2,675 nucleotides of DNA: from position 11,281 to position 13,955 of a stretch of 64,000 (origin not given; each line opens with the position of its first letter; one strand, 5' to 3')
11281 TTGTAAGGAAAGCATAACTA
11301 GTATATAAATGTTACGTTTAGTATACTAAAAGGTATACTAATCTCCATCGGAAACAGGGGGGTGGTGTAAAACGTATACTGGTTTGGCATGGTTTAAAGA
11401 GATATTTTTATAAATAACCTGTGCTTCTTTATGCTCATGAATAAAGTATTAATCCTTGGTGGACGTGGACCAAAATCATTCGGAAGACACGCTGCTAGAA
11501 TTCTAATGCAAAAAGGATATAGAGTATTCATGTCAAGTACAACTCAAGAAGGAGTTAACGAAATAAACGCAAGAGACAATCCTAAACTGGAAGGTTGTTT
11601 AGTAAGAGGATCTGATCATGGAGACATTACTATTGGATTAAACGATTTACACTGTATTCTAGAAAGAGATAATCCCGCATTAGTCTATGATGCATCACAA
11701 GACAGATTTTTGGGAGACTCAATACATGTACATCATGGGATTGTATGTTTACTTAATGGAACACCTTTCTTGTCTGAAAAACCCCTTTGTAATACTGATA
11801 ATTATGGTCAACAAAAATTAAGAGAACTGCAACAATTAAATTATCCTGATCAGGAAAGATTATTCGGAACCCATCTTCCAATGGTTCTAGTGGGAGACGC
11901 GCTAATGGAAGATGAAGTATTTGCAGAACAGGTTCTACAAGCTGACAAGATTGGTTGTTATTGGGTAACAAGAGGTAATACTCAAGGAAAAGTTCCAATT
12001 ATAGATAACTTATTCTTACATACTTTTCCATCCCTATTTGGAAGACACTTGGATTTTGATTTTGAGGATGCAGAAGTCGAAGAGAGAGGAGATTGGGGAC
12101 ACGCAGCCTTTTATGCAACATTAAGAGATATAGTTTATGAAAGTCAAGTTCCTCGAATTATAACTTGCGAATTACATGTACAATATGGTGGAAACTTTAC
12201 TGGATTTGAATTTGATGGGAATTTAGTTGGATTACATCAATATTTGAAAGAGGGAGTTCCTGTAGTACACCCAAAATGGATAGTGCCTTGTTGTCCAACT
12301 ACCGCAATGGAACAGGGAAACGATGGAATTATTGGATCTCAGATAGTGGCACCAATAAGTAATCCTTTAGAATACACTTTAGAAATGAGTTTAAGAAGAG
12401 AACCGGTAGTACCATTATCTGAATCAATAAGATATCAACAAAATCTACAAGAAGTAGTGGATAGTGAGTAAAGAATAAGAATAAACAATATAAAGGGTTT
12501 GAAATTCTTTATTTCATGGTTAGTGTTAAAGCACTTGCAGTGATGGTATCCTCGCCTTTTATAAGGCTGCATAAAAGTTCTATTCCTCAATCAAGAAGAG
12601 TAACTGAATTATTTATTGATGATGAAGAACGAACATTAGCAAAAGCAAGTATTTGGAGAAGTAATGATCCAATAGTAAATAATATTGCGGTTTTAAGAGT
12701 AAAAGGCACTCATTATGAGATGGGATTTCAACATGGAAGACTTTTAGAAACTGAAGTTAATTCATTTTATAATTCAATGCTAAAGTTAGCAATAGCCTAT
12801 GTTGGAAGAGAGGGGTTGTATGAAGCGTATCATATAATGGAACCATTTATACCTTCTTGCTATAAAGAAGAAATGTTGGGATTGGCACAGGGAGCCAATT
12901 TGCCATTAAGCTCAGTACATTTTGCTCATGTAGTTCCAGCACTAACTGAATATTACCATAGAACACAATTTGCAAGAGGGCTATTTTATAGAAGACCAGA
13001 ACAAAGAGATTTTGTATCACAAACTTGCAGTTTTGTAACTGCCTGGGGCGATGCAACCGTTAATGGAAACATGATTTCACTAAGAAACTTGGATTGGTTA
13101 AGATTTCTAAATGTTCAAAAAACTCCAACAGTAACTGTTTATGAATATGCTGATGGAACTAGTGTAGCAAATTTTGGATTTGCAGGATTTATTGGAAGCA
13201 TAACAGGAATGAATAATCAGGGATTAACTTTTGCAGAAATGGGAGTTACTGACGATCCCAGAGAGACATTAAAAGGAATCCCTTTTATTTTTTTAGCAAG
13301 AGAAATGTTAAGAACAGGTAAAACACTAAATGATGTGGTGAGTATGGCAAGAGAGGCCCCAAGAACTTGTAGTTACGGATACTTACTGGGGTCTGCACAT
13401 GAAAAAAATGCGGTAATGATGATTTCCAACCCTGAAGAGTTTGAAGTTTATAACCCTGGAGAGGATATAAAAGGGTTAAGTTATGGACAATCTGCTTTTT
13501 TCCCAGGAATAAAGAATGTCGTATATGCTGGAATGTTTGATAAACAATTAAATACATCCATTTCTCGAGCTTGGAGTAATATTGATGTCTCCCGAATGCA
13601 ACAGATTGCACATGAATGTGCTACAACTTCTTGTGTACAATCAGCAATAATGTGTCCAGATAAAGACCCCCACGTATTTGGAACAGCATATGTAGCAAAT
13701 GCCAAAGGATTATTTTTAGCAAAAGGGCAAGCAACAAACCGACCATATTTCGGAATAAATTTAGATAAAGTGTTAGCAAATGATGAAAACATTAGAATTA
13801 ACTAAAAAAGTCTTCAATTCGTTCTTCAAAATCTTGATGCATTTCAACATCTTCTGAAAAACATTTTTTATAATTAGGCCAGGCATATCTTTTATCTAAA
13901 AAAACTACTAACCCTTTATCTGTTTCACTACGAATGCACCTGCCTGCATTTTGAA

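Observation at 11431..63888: Mosaic genome: about 14 Arg-rich, Lys-poor genes interleaved with Lys-rich housekeeping genes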

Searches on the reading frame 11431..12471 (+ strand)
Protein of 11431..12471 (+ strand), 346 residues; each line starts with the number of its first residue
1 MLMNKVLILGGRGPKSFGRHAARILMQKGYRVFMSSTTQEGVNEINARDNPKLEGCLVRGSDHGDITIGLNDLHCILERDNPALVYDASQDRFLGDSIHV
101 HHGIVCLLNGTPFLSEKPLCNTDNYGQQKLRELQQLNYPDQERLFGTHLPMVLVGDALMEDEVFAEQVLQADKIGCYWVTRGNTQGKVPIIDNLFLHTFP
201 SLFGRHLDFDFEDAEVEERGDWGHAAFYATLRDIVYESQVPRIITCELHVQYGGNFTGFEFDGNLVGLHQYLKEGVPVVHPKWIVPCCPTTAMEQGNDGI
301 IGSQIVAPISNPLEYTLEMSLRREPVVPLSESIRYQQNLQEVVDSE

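Call 6: search_protein_families(library=pfam, proteins=[window:11431-12471:+], max_evalue=0.01)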
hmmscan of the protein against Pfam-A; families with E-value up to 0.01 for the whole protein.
window:11431-12471:+ (346 aa): 0 families

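Call 21: search_protein_families(library=phrogs, proteins=[window:11431-12471:+], max_evalue=0.01)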
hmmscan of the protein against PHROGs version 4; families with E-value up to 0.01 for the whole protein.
window:11431-12471:+ (346 aa): 0 families

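Call 22: search_protein_families(library=ncbifam, proteins=[window:11431-12471:+], max_evalue=0.01)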
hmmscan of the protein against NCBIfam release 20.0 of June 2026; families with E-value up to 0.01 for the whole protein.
window:11431-12471:+ (346 aa): 0 families

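Call 60: search_protein_families(library=padloc, proteins=[window:11431-12471:+], max_evalue=0.01)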
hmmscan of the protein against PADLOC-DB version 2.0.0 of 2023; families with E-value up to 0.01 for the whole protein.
window:11431-12471:+ (346 aa): 0 families

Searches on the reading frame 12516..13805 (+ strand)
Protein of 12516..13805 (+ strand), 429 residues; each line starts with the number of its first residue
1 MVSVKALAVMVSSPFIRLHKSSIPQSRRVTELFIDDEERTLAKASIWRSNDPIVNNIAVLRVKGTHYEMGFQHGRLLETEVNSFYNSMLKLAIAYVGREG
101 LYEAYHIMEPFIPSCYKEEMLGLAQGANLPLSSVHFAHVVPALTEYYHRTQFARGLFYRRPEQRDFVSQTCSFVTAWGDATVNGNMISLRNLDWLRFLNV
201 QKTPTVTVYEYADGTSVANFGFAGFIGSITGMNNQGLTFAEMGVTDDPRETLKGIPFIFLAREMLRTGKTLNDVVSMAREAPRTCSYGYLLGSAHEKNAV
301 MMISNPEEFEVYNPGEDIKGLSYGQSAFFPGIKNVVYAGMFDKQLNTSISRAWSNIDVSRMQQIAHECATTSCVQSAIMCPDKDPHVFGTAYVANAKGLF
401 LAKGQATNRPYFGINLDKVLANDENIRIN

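Call 6: search_protein_families(library=pfam, proteins=[window:12516-13805:+], max_evalue=0.01)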
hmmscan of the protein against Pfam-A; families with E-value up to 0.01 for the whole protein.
window:12516-13805:+ (429 aa): 1 family
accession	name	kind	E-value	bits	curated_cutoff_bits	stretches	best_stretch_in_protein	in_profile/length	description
PF03417.21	AAT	-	6e-09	36.4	23.2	1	187-306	8-122/225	Acyl-coenzyme A:6-aminopenicillanic acid acyl-transferase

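Call 21: search_protein_families(library=phrogs, proteins=[window:12516-13805:+], max_evalue=0.01)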
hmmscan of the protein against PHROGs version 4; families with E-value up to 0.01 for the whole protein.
window:12516-13805:+ (429 aa): 0 families

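Call 22: search_protein_families(library=ncbifam, proteins=[window:12516-13805:+], max_evalue=0.01)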
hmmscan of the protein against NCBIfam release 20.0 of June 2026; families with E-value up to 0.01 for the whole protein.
window:12516-13805:+ (429 aa): 1 family
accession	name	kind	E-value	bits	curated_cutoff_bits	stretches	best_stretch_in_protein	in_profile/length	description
NF040521.1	C45_proenzyme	subfamily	3.5e-40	138.3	85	1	63-313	1-228/313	C45 family autoproteolytic acyltransferase/hydrolase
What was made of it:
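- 12516..13805 (+): Arg-rich class member, 429 aa. C45-family autoproteolytic acyltransferase/hydrolase (NTN fold). NCBIfam NF040521 at 3.5e-40, Pfam AAT (calls 6, 22).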

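Call 33: find_homologous_proteins(query=window:12516-13805:+, max_evalue=0.001)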
Query window:12516-13805:+ (429 aa): 16 proteins with E <= 0.001 among 4165 candidates.
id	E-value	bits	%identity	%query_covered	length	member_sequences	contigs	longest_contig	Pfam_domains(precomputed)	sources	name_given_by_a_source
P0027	2.1e-74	269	38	94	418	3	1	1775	PF03417.22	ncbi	-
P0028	5.5e-63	231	37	91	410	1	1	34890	PF03417.22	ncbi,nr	ncbi:MAG: hypothetical protein HQK77_06500 [Desulfobacterales bacterium]|nr:hypothetical protein [De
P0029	8.8e-31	125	31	62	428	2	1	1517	PF03417.22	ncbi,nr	ncbi:MAG: hypothetical protein KAH38_02320, partial [Candidatus Hydrogenedentes bacterium]|nr:hypoth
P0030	5.9e-28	116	31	60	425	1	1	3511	PF03417.22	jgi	jgi:hypothetical protein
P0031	1.0e-25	108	32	62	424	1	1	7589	PF03417.22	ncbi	-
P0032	1.9e-25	108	27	86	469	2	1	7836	PF03417.22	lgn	-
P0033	9.4e-21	92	27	85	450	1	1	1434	-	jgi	-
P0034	3.1e-17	80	28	66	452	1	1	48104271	-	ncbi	ncbi:hypothetical protein ACF0H5_005791 [Mactra antiquata]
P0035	1.9e-16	78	27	66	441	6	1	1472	-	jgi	-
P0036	6.7e-16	76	34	35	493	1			PF03417.22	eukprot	eukprot:TRINITY_DN15272_c0_g1_i1.p1 TRINITY_DN15272_c0_g1~~TRINITY_DN15272_c0_g1_i1.p1 ORF type:comp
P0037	9.2e-16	76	25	85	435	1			-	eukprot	eukprot:m.26484 g.26484 ORF g.26484 m.26484 type:complete len:436 (-) comp13773_c0_seq2:137-1444(-)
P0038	2.5e-15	74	29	61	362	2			-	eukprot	eukprot:TRINITY_DN2208_c0_g1_i1.p1 TRINITY_DN2208_c0_g1~~TRINITY_DN2208_c0_g1_i1.p1 ORF type:complet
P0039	7.2e-11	60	25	54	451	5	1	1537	-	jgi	jgi:hypothetical protein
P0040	2.4e-8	51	25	55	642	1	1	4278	PF03417.22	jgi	jgi:predicted choloylglycine hydrolase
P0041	2.0e-7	48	25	63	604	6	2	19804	PF03417.22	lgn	-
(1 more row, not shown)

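Call 34: find_encoding_contigs(protein=P0028, flank=6000, max_places=2)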
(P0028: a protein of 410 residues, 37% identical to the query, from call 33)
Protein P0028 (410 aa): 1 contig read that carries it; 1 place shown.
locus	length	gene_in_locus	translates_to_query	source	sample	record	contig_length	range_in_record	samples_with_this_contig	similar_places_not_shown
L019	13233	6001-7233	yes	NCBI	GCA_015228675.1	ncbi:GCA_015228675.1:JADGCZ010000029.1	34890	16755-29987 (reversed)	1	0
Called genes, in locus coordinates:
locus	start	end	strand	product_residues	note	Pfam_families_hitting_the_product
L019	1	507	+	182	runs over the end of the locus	-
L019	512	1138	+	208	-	PF00702:Hydrolase, PF13419:HAD_2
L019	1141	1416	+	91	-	PF01312:Bac_export_2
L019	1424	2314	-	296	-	PF00528:BPD_transp_1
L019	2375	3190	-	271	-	PF12849:PBP_like_2, PF13531:SBP_bac_11, PF01547:SBP_bac_1, PF12727:PBP_like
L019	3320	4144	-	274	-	PF00950:ABC-3, PF01032:FecCD (weak)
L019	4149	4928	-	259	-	PF00005:ABC_tran, PF02463:SMC_N (weak), PF13304:AAA_21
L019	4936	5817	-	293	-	PF01297:ZnuA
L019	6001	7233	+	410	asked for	PF03417:AAT (weak)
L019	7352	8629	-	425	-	PF14697:Fer4_21 (faint), PF00037:Fer4 (weak), PF12797:Fer4_2 (weak), PF12837:Fer4_6 (weak), PF12838:Fer4_7, PF13187:Fer4_9 (weak), PF13237:Fer4_10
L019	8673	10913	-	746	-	PF17201:Cache_3-Cache_2, PF17202:sCache_3_3, PF02743:dCache_1 (weak), PF08269:dCache_2, PF17200:sCache_2, PF00672:HAMP, PF00015:MCPsignal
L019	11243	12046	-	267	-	PF01887:SAM_HAT_N, PF20257:SAM_HAT_C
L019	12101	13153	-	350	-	PF05496:RuvB_N, PF13191:AAA_16 (faint), PF07728:AAA_5 (weak), PF00004:AAA, PF17864:AAA_lid_4, PF05491:WHD_RuvB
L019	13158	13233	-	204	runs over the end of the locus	PF01330:RuvA_N, PF14520:HHH_5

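Call 60: search_protein_families(library=padloc, proteins=[window:12516-13805:+], max_evalue=0.01)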
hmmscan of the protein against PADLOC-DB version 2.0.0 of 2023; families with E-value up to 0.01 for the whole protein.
window:12516-13805:+ (429 aa): 0 families
